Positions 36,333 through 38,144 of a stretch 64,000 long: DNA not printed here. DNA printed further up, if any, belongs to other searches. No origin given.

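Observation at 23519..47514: A 24-kb, 16-gene unidirectional train mixes known CAZymes with many unassigned secreted proteins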

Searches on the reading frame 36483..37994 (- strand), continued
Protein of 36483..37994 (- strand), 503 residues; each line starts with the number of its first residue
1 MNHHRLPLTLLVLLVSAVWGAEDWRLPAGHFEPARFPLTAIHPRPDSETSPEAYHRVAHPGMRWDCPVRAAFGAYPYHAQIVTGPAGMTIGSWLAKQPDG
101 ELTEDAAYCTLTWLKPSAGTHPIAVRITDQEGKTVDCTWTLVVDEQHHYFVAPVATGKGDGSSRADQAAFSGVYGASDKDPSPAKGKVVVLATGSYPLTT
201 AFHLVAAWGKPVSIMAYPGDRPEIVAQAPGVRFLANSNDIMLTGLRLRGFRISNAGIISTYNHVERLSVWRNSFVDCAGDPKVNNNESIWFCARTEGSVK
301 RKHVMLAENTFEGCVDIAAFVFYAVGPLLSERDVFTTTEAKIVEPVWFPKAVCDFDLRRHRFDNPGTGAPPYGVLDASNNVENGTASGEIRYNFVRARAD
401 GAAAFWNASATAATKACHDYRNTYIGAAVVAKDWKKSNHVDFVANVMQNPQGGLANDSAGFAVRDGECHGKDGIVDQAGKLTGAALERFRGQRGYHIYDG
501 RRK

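Call 52: find_encoding_contigs(protein=P0012, flank=10000, max_places=2)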
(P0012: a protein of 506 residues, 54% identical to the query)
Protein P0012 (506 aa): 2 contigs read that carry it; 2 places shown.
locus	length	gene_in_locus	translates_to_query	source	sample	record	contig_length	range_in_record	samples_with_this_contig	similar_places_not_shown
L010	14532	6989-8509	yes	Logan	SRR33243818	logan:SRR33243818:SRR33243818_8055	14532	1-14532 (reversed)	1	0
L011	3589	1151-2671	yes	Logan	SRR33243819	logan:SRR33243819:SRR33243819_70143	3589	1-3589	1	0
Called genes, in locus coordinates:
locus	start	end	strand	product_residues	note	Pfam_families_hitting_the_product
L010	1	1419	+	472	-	?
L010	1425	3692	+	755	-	PF00041:fn3 (faint)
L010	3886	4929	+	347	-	-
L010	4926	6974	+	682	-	PF02838:Glyco_hydro_20b, PF00728:Glyco_hydro_20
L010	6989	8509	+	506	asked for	-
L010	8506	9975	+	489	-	-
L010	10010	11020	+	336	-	PF04041:Glyco_hydro_130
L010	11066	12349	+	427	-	PF07690:MFS_1, PF12832:MFS_1_like (faint), PF07690:MFS_1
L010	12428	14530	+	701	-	?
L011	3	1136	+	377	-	?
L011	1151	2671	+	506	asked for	-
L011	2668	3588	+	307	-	?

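Call 53: find_encoding_contigs(protein=P0005, flank=10000, max_places=2)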
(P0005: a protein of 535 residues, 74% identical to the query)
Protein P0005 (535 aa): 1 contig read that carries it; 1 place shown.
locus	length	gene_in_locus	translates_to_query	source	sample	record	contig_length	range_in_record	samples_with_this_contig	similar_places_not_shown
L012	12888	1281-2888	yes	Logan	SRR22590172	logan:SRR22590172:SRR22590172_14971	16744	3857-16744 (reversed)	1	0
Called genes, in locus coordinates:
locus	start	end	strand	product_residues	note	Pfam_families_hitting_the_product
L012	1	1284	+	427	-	?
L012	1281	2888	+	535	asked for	-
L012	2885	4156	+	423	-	PF01408:GFO_IDH_MocA, PF22725:GFO_IDH_MocA_C3 (faint), PF02894:GFO_IDH_MocA_C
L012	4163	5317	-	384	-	PF00392:GntR, PF13377:Peripla_BP_3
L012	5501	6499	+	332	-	PF01408:GFO_IDH_MocA, PF03807:F420_oxidored (weak), PF22725:GFO_IDH_MocA_C3, PF02894:GFO_IDH_MocA_C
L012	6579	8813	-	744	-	-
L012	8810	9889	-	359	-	-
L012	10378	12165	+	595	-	-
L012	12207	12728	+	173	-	PF13527:Acetyltransf_9, PF00583:Acetyltransf_1, PF13508:Acetyltransf_7 (weak)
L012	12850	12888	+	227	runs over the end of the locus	PF00702:Hydrolase, PF12710:HAD (weak), PF13419:HAD_2, PF13242:Hydrolase_like (weak)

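Call 93: search_solved_structures(query=A6, max_evalue=1)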
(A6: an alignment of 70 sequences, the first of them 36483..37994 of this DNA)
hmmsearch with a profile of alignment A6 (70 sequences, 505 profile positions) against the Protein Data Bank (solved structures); distinct sequences matched with E-value up to 1: 19.
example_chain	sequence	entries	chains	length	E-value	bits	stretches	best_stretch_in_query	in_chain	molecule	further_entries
5olq_A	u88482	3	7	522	2.8e-08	36.1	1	143-281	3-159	Rhamnogalacturonan lyase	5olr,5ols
7jwf_A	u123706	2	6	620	4.8e-05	25.5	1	260-368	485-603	Glycoside hydrolase family 110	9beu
7jw4_A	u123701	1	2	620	5.4e-05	25.3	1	260-368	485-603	Glycoside hydrolase family 110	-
4l9d_A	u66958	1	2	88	0.0099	17.9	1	107-142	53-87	Protease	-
6nz0_Z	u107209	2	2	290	0.012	17.6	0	100-141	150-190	Dyslexia-associated protein KIAA0319-like protein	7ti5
4jrw_A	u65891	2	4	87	0.015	17.3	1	112-140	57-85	Collagenase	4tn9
2y72_A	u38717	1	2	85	0.019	16.9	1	112-139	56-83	COLLAGENASE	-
8pvs_A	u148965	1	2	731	0.028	16.3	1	301-380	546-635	Alpha-1,3-galactosidase B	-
4aqo_A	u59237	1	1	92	0.029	16.3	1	112-139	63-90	COLLAGENASE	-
5mqp_A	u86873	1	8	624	0.031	16.2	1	143-228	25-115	Glycoside hydrolase BT_1002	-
6s5w_A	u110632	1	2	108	0.032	16.2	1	99-140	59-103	Surface protein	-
9p4n_R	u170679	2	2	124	0.15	14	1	100-141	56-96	Dyslexia-associated protein KIAA0319-like protein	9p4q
6jcq_R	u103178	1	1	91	0.21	13.5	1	100-140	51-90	Dyslexia-associated protein KIAA0319-like protein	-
6aem_A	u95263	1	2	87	0.22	13.4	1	107-140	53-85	PKD domain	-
6ihb_R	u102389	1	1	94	0.23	13.4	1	100-140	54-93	Dyslexia-associated protein KIAA0319-like protein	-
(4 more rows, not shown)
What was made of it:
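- Closest known: PL9 rhamnogalacturonan/pectate lyases. Same: The family profile matches BT4170 at 2.8e-8 (call 93).
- The family profile hits PL9 BT4170 (2.8e-8), GH110 (5e-5) and GH141 (0.03) (call 93). The family is remotely homologous to enzyme families PL9, GH110 and GH141 (call 93).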

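Call 95: find_related_loci(query=A2, collection=metagenome_contigs, flank=10000)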
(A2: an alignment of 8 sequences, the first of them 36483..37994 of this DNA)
Query A2 (503 aa) in metagenome_contigs; peptide patterns used: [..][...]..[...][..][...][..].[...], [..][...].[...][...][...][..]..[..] (x = any residue, [..] = any of these).
232 stretches matched a pattern; 10 encode a relative of the query (tblastn E <= 1e-3); 10 distinct loci.
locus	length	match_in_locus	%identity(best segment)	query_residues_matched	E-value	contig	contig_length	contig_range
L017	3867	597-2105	99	1-503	0e+0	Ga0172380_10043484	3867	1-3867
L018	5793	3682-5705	57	21-483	9e-172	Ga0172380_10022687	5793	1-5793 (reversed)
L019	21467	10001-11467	33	24-498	7e-72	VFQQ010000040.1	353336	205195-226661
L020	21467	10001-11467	33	24-498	3e-71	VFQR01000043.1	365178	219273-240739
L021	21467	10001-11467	33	24-498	9e-71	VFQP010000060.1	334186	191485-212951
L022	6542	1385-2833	33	1-481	4e-67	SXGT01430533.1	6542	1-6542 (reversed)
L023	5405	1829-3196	33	26-485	3e-65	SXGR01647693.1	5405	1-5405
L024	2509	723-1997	34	24-441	4e-66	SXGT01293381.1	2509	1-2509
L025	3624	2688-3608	37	24-335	6e-55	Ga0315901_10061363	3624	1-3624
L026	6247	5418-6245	36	24-304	2e-46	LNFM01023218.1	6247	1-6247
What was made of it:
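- Tried and rejected: Near-identical JGI contigs (L017, L018) were found later (call 95).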

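Call 98: search_protein_families(library=pfam, proteins=[L019:11924-12943:-, L019:13005-13997:+, L019:13994-15649:+, L019:15768-16910:+, L019:16924-19899:-, L019:19787-21043:+, L019:2911-5514:-, L019:1424-3064:+], max_evalue=0.001)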
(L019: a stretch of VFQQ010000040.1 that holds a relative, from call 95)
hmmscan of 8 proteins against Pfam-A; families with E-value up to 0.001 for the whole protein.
L019:11924-12943:- (339 aa): 0 families

L019:13005-13997:+ (330 aa): 0 families

L019:13994-15649:+ (551 aa): 2 families
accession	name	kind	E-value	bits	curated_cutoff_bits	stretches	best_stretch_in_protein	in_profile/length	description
PF00990.26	GGDEF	-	2.1e-48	164.6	23.8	1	378-537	2-161/161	Diguanylate cyclase, GGDEF domain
PF00072.30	Response_reg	-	2e-21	76.7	30.2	1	235-345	2-109/111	Response regulator receiver domain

L019:15768-16910:+ (380 aa): 1 family
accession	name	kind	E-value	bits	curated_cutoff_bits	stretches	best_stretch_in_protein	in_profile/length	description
PF00990.26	GGDEF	-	2.7e-29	102.5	23.8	1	235-378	2-160/161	Diguanylate cyclase, GGDEF domain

L019:16924-19899:- (991 aa): 2 families
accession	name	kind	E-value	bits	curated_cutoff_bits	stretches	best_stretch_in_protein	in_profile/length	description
PF00206.25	Lyase_1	-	2.7e-95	319.8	27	1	537-861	1-312/312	Lyase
PF10415.14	FumaraseC_C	-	8.7e-18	64.9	32.5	1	927-980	1-54/54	Fumarase C C-terminus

L019:19787-21043:+ (418 aa): 4 families
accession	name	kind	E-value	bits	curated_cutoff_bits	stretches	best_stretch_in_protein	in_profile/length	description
PF08007.18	JmjC_2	-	1.5e-37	128.4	22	1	131-246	2-127/127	JmjC domain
PF20514.4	ROXA-like_wH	-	1.3e-08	35.3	22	1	295-407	3-118/119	ROXA-like winged helix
PF02311.25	AraC_binding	-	1e-05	25.7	21.1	1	206-263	42-99/135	AraC-like ligand binding domain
PF07883.17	Cupin_2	-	0.00085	19.4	27.2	0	205-234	36-67/70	Cupin domain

L019:2911-5514:- (867 aa): 0 families

L019:1424-3064:+ (546 aa): 0 families
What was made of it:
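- The Lysobacterales trio lies beside two GGDEF diguanylate cyclases (call 98).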
